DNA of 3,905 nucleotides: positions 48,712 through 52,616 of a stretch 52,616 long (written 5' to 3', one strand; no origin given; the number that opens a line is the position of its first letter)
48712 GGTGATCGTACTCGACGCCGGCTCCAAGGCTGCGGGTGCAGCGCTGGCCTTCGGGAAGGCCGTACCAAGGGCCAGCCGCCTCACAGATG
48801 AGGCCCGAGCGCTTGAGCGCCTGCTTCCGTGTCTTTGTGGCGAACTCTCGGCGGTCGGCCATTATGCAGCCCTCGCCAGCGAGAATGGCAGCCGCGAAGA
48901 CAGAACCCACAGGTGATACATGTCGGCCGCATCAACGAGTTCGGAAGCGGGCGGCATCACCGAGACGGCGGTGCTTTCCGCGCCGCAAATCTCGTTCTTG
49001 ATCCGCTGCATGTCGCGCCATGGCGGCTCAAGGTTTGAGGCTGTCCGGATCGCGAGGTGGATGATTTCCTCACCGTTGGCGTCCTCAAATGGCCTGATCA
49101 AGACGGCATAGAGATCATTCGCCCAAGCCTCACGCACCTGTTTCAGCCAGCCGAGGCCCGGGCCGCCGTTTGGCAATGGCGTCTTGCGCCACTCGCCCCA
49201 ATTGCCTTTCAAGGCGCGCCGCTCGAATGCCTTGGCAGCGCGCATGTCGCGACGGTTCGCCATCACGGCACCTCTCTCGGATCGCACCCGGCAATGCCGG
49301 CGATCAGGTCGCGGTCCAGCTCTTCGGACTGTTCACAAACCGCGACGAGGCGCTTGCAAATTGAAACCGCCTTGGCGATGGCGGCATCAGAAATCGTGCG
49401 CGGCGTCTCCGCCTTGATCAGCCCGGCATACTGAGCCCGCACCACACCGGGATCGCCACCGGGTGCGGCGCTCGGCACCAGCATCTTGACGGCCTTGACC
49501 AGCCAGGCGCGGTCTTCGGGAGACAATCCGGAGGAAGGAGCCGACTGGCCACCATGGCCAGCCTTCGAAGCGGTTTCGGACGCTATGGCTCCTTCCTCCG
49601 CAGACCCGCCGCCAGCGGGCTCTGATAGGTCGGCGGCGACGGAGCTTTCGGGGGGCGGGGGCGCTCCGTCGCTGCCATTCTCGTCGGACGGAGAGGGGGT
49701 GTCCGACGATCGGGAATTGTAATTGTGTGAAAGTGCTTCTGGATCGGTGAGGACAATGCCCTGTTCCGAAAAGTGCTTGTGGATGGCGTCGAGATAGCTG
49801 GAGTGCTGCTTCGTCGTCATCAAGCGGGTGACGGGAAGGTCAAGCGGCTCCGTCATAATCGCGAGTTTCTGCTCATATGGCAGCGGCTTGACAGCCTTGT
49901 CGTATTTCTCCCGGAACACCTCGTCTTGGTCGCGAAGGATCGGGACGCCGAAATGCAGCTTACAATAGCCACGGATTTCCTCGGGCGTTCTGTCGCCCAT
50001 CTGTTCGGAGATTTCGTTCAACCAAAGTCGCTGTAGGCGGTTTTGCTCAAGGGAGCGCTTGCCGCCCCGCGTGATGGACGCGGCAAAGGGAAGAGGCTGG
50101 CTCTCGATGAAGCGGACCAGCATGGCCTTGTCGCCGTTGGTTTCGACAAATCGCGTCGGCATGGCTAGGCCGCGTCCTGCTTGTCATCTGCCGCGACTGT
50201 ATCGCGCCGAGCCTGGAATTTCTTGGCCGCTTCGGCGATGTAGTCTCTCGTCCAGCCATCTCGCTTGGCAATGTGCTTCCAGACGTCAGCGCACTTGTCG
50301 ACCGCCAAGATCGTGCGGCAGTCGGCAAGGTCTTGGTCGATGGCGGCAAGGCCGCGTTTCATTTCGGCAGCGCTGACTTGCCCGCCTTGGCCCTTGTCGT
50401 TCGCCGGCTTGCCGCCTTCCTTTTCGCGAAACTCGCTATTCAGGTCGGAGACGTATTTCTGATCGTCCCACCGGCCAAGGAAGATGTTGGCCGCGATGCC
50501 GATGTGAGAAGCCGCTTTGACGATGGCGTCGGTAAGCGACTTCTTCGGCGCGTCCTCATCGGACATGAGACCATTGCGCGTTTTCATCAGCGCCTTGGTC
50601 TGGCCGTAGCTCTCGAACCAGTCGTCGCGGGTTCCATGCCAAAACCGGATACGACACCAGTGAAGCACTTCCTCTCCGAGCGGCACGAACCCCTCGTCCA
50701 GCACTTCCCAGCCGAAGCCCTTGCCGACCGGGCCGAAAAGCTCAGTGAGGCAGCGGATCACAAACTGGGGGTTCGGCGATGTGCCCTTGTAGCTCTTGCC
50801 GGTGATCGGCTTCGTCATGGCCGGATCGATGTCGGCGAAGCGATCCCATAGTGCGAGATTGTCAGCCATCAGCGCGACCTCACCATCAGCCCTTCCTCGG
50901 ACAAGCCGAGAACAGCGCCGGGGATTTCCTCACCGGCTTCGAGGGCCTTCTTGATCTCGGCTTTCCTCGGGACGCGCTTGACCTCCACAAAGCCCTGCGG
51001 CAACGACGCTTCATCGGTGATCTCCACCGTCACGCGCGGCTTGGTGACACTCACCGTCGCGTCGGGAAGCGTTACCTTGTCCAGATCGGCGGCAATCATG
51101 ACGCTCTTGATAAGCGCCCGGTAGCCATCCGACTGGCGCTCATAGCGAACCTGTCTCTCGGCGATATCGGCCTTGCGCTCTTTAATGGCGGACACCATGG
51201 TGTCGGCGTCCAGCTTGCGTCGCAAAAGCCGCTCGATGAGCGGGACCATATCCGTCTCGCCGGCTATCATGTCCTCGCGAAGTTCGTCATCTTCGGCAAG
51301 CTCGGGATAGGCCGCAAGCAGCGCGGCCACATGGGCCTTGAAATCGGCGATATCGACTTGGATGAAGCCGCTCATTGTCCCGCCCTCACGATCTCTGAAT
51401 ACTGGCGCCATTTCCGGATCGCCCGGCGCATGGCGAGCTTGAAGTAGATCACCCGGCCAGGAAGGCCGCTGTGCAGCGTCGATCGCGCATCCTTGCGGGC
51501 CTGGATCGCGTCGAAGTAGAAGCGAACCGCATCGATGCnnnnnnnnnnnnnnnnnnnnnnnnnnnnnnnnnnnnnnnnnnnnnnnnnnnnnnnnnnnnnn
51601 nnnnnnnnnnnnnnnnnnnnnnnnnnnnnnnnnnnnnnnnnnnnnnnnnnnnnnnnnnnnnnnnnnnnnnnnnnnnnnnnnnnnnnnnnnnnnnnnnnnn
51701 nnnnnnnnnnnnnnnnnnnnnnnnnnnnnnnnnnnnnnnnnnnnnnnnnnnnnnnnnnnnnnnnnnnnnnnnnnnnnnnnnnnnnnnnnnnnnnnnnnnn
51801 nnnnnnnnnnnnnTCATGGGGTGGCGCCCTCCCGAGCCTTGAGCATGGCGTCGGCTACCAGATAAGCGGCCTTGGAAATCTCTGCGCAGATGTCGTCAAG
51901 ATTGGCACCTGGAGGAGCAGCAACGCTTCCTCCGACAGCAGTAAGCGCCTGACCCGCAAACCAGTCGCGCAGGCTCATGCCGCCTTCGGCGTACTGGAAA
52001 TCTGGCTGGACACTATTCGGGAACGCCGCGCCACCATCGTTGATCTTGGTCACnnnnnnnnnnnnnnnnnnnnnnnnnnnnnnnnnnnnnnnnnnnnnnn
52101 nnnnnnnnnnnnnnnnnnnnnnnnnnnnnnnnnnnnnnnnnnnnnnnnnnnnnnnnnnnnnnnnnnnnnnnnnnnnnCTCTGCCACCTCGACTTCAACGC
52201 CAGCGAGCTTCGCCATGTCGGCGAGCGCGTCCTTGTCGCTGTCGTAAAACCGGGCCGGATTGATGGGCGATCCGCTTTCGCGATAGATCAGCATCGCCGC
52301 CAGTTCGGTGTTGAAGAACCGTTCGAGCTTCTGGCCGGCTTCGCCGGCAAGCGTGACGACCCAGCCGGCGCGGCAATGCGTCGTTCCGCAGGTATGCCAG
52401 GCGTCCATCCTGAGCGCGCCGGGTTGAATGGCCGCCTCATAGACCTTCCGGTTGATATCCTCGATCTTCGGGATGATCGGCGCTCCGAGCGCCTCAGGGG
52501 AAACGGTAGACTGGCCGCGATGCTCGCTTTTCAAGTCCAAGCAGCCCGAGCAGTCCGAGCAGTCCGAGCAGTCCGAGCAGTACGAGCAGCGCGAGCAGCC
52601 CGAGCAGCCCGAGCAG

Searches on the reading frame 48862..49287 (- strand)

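Call 41: search_protein_families(library=phrogs, proteins=[window:48862-49287:-], max_evalue=0.001)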
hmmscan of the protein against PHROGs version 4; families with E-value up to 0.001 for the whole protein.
window:48862-49287:- (141 aa): 1 family
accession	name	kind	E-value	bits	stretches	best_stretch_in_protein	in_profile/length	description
phrog_7839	-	unknown function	1.9e-31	109.9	1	19-138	14-132/136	-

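Call 42: search_protein_families(library=pfam, proteins=[window:48862-49287:-], max_evalue=0.001)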
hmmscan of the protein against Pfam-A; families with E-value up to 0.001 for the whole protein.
window:48862-49287:- (141 aa): 1 family
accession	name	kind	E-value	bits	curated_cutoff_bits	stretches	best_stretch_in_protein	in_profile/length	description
PF24746.1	DUF7694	-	6.6e-22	77.6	27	1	70-129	4-64/66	Domain of unknown function (DUF7694)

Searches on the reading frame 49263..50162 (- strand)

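Call 41: search_protein_families(library=phrogs, proteins=[window:49263-50162:-], max_evalue=0.001)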
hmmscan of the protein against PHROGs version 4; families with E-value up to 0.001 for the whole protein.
window:49263-50162:- (299 aa): 2 families
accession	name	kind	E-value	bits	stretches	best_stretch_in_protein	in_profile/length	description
phrog_7283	-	DNA, RNA and nucleotide metabolism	1.3e-31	110.8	1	29-142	33-151/156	NinB/ Orf homologous recombination mediator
phrog_72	-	DNA, RNA and nucleotide metabolism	4.8e-11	44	1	34-146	50-150/161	NinB/ Orf homologous recombination mediator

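Call 42: search_protein_families(library=pfam, proteins=[window:49263-50162:-], max_evalue=0.001)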
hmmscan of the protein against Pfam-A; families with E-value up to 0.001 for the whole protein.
window:49263-50162:- (299 aa): 0 families

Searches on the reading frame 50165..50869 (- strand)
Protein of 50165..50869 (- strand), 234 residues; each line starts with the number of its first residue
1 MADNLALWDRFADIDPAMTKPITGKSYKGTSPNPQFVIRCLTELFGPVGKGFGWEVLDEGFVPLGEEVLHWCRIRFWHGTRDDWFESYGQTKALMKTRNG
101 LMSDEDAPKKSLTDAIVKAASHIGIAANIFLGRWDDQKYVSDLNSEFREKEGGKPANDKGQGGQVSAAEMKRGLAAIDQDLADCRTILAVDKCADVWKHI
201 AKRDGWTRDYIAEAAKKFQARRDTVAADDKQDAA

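Call 41: search_protein_families(library=phrogs, proteins=[window:50165-50869:-], max_evalue=0.001)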
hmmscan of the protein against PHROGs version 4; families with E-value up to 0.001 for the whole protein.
window:50165-50869:- (234 aa): 3 families
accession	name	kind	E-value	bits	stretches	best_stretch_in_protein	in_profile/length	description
phrog_7838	-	DNA, RNA and nucleotide metabolism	9.9e-61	206.4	1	1-227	2-235/242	exonuclease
phrog_2489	-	DNA, RNA and nucleotide metabolism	7.4e-29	101.5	2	67-158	552-645/728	exonuclease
phrog_7792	-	unknown function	4.5e-28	99.3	1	3-168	8-179/255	-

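Call 42: search_protein_families(library=pfam, proteins=[window:50165-50869:-], max_evalue=0.001)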
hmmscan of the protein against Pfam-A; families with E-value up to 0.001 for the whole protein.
window:50165-50869:- (234 aa): 0 families

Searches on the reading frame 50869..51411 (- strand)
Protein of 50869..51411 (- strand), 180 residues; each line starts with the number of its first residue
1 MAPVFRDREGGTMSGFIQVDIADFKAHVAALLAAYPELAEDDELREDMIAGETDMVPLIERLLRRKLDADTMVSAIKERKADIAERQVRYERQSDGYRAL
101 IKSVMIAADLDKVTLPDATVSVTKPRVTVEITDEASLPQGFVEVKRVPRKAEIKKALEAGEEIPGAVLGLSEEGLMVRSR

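Call 41: search_protein_families(library=phrogs, proteins=[window:50869-51411:-], max_evalue=0.001)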
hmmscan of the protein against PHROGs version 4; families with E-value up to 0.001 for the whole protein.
window:50869-51411:- (180 aa): 1 family
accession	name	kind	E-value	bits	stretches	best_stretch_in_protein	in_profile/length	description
phrog_253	-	DNA, RNA and nucleotide metabolism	1.3e-22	81.4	1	37-178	26-167/169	Mu Gam-like end protection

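Call 42: search_protein_families(library=pfam, proteins=[window:50869-51411:-], max_evalue=0.001)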
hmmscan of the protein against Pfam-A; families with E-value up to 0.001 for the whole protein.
window:50869-51411:- (180 aa): 1 family
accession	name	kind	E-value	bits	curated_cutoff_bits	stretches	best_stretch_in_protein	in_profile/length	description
PF05565.16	Sipho_Gp157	-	1.6e-19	70.9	28.6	1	72-176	55-160/162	Siphovirus Gp157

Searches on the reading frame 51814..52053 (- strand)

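Call 41: search_protein_families(library=phrogs, proteins=[window:51814-52053:-], max_evalue=0.001)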
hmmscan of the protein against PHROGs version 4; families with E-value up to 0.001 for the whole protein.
window:51814-52053:- (79 aa): 4 families
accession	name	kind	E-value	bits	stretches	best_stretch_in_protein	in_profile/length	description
phrog_2201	-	unknown function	5.2e-19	69.9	1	1-76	136-216/226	-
phrog_20565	-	unknown function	8.9e-06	26.9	1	27-75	22-70/71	-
phrog_37111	-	unknown function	2.3e-05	25.6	1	24-75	78-128/130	-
phrog_30599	-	transcription regulation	0.00014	23.3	1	25-76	48-97/100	transcriptional regulator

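Call 42: search_protein_families(library=pfam, proteins=[window:51814-52053:-], max_evalue=0.001)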
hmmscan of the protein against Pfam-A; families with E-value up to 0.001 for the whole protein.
window:51814-52053:- (79 aa): 0 families

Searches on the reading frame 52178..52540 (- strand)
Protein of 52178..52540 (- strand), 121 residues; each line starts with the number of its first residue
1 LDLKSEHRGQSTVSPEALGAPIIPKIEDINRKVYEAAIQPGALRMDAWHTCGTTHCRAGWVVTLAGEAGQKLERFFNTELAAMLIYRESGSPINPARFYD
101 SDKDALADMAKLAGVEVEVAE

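Call 8: search_protein_families(library=pfam, proteins=[window:52178-52540:-], max_evalue=1)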
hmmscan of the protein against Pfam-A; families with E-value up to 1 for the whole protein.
seq(121 aa): 0 families

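Call 9: search_protein_families(library=phrogs, proteins=[window:52178-52540:-], max_evalue=1)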
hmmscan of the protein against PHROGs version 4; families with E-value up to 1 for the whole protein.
seq(121 aa): 3 families
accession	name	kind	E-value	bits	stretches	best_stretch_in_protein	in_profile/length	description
phrog_31265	-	unknown function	3.2e-26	93.8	1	23-117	149-248/264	-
phrog_889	-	unknown function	0.0011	19.6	1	45-68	57-80/162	-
phrog_30739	-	unknown function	0.044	14.8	1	49-68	33-52/163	-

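Call 29: search_protein_families(library=ncbifam, proteins=[window:52178-52540:-], max_evalue=1)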
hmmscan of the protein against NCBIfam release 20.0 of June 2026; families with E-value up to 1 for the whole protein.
seq(121 aa): 0 families

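Call 59: search_protein_representatives(alignment_id=A4)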
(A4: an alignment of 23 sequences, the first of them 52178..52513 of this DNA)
Query: 23 sequences, 107 profile positions. Proteins with E-value up to 0.001 (for the whole library): 1850; up to 1e-10: 1254; up to 1e-30: 109. The best 150 are listed.
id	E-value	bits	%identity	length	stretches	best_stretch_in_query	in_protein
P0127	1.8e-46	172.7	-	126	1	6-104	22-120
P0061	4.9e-46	171.3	-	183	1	3-102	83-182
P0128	5.2e-46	171.2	-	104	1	3-103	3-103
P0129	4.8e-44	164.9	-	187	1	6-104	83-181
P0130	8.1e-44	164.2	-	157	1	11-104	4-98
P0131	6.5e-43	161.3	-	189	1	7-105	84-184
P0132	8.5e-43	160.9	-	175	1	4-103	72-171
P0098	2.1e-42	159.6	-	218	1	3-106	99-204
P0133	2.6e-42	159.3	-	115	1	10-105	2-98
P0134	4.2e-42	158.6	-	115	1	5-104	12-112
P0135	7.8e-42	157.8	-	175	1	6-106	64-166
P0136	9.9e-42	157.4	-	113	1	6-104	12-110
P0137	1.5e-41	156.9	-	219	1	5-105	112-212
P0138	2.7e-41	156.1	-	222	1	4-103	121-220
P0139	7.4e-41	154.6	-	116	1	3-105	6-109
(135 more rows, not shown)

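Call 62: search_protein_families(library=padloc, proteins=[window:52178-52513:-], max_evalue=1)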
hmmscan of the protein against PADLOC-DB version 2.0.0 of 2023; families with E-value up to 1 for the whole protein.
window:52178-52513:- (112 aa): 0 families

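Call 71: search_solved_structures(query=A4, max_evalue=10, show_alignments=2)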
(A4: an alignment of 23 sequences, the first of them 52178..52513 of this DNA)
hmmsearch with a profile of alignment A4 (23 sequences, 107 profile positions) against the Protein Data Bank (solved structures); distinct sequences matched with E-value up to 10: 9.
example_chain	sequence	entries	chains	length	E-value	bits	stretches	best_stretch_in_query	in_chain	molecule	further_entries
2e7g_A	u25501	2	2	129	0.035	17.3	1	42-100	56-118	Putative ribosome-binding factor A | Putative ribosome-binding factor A, mitochondrial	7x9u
7pnx_a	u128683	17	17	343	0.18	15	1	42-100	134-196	Putative ribosome-binding factor A, mitochondrial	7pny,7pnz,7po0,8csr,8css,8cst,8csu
2rfw_A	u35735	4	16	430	0.42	13.9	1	18-46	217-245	Cellulose 1,4-beta-cellobiosidase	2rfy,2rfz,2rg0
9irk_C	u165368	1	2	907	0.68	13.2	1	42-83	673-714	Phytochrome B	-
9iuz_B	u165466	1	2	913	0.69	13.2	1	42-83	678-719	Phytochrome B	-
7rzw_A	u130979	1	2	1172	0.95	12.7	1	42-83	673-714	Phytochrome B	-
8yb4_B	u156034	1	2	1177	0.96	12.7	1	42-83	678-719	phytochrome B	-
9itf_C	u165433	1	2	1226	1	12.6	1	42-83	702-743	Phytochrome B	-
9jlb_A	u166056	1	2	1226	1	12.6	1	42-83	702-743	Phytochrome B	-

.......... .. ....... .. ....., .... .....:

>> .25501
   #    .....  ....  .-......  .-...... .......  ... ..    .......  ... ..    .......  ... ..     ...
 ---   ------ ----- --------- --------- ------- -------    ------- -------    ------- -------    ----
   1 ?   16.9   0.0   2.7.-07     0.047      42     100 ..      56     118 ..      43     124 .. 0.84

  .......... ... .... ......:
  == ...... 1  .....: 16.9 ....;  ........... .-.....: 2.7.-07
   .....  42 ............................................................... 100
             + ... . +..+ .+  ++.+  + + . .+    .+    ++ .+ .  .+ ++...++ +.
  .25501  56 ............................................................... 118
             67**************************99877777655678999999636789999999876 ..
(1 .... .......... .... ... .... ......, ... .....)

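Call 72: search_protein_families(library=pfam, alignment_id=A4, max_evalue=1)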
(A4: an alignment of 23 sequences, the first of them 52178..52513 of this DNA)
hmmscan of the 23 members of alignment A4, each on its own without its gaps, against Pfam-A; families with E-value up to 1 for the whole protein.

A. member 1, window:52178-52513:- (112 aa): 0 families

B. families by the number of members that match (of 23 scanned): 4 families
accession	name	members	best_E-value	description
PF17236.8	SU10_MCP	1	0.01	SU10 major capsid protein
PF05273.18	Pox_RNA_Pol_22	1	0.084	Poxvirus RNA polymerase 22 kDa subunit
PF17139.9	DUF5112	1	0.094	Domain of unknown function (DUF5112)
PF00706.22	Toxin_4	1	0.44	Anenome neurotoxin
